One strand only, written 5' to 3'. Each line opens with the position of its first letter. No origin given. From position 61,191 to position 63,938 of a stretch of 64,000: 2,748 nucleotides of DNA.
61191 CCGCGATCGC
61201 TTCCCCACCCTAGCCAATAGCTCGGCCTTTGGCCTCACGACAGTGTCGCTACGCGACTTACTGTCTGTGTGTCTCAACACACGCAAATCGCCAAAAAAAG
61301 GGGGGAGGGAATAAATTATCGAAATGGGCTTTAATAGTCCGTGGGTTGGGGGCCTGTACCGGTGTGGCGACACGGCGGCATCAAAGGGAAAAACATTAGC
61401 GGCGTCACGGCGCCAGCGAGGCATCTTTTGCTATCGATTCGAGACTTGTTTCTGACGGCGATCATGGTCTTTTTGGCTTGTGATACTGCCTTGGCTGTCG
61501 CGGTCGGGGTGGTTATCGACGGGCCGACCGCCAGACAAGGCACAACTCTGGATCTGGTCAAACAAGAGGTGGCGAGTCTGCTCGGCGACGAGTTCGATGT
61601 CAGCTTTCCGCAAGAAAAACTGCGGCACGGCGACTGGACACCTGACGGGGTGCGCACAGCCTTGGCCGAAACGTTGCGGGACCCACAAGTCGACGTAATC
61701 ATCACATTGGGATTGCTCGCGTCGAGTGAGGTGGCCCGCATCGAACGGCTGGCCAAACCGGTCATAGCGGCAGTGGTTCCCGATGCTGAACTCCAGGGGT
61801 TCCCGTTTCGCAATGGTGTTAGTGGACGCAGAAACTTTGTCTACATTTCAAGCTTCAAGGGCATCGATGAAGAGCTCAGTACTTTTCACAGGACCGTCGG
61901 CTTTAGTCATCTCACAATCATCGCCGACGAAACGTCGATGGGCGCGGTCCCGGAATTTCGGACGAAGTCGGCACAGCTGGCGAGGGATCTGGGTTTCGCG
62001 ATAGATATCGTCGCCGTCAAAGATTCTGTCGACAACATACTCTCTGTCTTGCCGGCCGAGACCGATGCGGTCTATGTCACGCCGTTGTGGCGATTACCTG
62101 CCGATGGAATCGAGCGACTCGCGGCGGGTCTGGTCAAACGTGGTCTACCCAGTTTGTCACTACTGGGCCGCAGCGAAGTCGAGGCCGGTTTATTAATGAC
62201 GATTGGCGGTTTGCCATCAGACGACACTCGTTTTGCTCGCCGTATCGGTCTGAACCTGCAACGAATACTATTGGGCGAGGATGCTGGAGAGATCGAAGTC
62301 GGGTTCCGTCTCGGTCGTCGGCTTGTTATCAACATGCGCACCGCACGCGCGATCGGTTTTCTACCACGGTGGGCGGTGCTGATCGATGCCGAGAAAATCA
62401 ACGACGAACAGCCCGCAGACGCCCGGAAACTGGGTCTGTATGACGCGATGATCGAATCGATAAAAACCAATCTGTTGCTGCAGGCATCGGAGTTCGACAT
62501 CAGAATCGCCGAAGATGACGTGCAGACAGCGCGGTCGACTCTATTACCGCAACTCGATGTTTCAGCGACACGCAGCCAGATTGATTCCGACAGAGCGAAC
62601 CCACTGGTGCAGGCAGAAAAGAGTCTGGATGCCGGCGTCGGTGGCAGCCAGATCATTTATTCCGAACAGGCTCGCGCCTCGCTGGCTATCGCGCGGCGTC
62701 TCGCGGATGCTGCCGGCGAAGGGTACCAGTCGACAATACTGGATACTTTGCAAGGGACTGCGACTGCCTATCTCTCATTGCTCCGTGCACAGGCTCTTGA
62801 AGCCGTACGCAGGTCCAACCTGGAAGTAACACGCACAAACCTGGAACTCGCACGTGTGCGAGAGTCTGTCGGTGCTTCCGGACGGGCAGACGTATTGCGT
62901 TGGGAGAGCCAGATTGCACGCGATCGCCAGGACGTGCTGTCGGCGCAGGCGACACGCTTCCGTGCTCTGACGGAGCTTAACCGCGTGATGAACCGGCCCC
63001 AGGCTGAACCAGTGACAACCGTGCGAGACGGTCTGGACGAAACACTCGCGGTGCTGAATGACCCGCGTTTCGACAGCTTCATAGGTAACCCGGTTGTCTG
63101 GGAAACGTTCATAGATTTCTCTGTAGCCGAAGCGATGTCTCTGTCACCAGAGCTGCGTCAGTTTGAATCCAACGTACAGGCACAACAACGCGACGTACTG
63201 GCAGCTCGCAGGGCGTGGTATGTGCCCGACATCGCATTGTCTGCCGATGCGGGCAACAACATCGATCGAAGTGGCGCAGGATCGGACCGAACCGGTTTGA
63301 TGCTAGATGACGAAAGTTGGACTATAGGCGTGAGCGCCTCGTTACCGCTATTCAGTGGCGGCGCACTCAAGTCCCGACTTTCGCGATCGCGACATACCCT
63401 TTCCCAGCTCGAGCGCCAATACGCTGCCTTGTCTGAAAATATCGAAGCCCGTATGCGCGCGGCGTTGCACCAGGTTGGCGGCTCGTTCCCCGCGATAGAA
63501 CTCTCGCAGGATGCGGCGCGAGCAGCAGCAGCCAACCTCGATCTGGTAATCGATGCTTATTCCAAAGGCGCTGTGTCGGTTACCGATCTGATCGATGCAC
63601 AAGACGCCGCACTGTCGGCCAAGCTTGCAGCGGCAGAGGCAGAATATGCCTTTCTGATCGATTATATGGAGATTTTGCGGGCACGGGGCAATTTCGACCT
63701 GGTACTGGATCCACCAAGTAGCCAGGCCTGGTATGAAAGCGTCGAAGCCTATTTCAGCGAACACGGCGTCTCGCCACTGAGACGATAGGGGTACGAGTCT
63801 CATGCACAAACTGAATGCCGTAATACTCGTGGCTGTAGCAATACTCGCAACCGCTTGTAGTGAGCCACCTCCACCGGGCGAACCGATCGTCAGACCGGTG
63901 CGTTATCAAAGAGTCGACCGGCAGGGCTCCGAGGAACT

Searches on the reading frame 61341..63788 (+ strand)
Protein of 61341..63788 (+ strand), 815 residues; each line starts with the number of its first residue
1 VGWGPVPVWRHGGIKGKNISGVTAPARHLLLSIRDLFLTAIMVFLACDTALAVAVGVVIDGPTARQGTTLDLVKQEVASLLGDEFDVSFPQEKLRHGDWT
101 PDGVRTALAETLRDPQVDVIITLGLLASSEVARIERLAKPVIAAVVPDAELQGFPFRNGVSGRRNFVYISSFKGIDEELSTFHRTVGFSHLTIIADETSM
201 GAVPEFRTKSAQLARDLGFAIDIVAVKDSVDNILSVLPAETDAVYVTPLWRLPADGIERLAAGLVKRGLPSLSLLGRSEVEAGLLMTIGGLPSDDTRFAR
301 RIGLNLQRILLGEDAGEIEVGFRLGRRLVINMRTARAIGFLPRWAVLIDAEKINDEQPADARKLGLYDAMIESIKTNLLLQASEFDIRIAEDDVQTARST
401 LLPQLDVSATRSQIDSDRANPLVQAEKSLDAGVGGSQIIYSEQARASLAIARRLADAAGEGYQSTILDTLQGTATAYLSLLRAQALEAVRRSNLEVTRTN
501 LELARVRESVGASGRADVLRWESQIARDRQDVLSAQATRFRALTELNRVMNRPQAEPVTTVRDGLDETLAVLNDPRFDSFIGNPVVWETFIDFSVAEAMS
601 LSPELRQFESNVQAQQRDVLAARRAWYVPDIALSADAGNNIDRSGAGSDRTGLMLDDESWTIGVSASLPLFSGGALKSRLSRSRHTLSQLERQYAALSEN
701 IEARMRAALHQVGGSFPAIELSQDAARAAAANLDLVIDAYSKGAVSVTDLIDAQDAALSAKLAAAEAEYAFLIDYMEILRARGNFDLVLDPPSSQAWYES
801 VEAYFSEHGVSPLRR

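Call 20: search_protein_families(library=pfam, proteins=[window:61341-63788:+], max_evalue=0.001)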
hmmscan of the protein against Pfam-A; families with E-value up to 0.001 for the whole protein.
window:61341-63788:+ (815 aa): 1 family
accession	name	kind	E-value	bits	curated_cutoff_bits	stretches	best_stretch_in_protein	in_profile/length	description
PF02321.23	OEP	-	2.5e-43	148.5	22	2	594-780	4-184/187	Outer membrane efflux protein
